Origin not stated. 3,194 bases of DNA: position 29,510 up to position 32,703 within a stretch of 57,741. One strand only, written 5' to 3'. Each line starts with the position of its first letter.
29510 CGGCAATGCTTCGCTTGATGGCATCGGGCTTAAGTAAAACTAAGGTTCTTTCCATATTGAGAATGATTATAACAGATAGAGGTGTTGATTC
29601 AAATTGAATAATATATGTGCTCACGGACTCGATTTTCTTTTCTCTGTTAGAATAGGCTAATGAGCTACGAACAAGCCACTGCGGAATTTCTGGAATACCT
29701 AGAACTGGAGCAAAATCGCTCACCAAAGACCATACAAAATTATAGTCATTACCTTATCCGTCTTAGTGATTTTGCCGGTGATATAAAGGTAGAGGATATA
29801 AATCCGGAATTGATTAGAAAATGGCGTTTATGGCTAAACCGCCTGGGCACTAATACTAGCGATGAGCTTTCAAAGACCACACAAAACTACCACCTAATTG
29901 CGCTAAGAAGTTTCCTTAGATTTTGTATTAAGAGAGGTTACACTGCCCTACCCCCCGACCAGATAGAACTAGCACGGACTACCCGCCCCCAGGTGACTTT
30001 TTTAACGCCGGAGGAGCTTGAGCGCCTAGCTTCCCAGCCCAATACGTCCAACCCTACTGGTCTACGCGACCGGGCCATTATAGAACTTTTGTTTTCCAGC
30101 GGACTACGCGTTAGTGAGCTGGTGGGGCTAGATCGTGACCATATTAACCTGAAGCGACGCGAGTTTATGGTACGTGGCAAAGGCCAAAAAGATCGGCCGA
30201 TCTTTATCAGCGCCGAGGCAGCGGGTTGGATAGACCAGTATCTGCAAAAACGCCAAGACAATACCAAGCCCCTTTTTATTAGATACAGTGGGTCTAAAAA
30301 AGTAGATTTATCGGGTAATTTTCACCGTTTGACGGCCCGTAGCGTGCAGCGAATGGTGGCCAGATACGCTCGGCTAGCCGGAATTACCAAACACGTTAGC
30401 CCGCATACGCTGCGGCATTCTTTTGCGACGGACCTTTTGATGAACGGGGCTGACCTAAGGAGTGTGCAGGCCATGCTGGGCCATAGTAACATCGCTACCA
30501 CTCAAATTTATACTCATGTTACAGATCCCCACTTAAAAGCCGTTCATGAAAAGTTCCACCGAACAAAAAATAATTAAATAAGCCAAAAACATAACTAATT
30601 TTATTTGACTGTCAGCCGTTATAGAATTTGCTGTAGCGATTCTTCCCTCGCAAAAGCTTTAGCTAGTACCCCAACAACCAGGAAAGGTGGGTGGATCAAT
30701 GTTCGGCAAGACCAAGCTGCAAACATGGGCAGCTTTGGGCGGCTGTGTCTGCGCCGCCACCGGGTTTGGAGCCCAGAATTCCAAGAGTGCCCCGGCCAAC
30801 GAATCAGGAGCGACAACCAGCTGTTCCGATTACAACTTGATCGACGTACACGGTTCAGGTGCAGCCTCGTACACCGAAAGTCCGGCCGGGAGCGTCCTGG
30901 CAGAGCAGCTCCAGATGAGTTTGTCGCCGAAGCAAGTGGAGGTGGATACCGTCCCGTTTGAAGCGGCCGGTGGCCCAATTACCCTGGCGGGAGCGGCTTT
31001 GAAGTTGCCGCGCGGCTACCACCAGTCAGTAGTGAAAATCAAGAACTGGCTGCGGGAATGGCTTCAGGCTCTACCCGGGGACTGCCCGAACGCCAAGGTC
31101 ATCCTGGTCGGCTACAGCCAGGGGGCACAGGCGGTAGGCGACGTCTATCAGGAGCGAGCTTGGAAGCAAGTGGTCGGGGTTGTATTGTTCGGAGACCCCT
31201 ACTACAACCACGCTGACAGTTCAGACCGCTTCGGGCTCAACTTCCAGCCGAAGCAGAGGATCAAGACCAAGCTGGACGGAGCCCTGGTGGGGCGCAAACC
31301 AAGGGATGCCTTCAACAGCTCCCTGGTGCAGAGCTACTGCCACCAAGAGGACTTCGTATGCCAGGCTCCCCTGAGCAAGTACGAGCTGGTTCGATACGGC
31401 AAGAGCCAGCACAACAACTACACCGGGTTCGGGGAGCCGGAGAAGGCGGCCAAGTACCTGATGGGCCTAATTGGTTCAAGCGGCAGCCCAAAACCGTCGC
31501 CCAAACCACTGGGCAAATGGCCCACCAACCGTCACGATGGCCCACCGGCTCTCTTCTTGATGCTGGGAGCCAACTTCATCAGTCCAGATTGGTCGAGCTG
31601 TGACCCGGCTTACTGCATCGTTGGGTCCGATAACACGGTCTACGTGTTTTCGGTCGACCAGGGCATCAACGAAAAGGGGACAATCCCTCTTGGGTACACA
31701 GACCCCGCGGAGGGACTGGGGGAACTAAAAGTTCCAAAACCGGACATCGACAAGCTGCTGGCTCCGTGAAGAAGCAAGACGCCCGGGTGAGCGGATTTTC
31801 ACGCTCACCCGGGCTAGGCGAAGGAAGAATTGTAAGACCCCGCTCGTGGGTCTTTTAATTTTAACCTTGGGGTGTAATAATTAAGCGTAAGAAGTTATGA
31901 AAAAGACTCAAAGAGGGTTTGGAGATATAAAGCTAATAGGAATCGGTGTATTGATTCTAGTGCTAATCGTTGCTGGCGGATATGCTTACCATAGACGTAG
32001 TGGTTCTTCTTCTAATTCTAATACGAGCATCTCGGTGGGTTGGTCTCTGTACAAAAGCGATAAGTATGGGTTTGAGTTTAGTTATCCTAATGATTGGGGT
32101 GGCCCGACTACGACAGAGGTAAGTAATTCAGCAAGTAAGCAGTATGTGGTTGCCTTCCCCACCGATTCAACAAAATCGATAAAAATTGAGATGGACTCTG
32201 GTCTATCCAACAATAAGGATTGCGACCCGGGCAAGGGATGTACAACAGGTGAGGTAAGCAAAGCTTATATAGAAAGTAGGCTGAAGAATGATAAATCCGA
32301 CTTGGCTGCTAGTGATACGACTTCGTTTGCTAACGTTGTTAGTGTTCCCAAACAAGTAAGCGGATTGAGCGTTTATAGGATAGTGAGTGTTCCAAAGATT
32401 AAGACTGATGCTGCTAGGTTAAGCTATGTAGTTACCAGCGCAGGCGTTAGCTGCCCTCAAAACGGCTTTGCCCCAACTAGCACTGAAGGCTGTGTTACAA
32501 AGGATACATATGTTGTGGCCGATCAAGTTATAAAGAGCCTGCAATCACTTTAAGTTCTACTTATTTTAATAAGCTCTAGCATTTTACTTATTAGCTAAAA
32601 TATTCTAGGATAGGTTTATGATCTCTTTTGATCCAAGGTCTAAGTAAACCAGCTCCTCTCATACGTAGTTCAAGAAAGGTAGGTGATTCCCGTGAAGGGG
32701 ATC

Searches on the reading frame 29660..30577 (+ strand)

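Call 37: search_protein_families(library=pfam, max_evalue=0.001, proteins=[window:29660-30577:+])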
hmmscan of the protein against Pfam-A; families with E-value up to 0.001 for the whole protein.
window:29660-30577:+ (305 aa): 5 families
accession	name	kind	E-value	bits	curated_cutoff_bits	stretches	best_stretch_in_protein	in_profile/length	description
PF00589.27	Phage_integrase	-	1.4e-46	158.8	27.1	1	114-289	2-170/172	Phage integrase family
PF02899.23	Phage_int_SAM_1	-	7.4e-15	55.4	22.3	1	9-93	3-83/83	Phage integrase, N-terminal SAM-like domain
PF13102.12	Phage_int_SAM_5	-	4.1e-11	43.5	22.3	1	15-97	12-90/98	Phage integrase SAM-like domain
PF13495.12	Phage_int_SAM_4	-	4.9e-08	33.7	27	1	9-91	4-80/85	Phage integrase, N-terminal SAM-like domain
PF14659.12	Phage_int_SAM_3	-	0.00077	20.1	22.6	0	13-56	9-54/58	Phage integrase, N-terminal SAM-like domain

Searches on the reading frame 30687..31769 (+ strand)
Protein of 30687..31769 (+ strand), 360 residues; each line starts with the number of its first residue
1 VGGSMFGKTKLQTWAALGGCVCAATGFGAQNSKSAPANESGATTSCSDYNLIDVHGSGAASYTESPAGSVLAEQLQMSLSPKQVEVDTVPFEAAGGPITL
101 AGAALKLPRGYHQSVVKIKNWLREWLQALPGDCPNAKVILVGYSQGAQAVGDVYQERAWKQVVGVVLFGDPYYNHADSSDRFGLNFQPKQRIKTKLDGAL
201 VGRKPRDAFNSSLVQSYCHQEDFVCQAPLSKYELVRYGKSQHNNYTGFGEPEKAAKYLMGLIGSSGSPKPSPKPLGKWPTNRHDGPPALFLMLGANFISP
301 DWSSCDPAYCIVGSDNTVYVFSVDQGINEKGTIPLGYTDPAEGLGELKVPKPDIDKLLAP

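Call 37: search_protein_families(library=pfam, max_evalue=0.001, proteins=[window:30687-31769:+])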
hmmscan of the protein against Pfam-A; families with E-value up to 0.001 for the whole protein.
window:30687-31769:+ (360 aa): 1 family
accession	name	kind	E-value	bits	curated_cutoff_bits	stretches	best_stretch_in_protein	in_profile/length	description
PF01083.28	Cutinase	-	1.3e-20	74.5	25.9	1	45-242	1-162/173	Cutinase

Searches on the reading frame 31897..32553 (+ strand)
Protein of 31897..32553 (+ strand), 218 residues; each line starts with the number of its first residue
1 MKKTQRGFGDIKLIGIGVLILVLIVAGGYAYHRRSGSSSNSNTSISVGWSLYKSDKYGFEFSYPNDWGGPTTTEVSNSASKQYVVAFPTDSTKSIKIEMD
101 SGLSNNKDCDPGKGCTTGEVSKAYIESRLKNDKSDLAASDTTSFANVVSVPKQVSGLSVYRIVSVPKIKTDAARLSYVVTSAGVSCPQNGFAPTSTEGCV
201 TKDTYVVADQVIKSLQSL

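Call 37: search_protein_families(library=pfam, max_evalue=0.001, proteins=[window:31897-32553:+])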
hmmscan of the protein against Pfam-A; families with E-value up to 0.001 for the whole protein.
window:31897-32553:+ (218 aa): 1 family
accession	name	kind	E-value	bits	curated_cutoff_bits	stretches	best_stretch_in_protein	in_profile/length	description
PF18933.6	PsbP_2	-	3.9e-06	27.4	27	1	21-107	10-100/184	PsbP-like protein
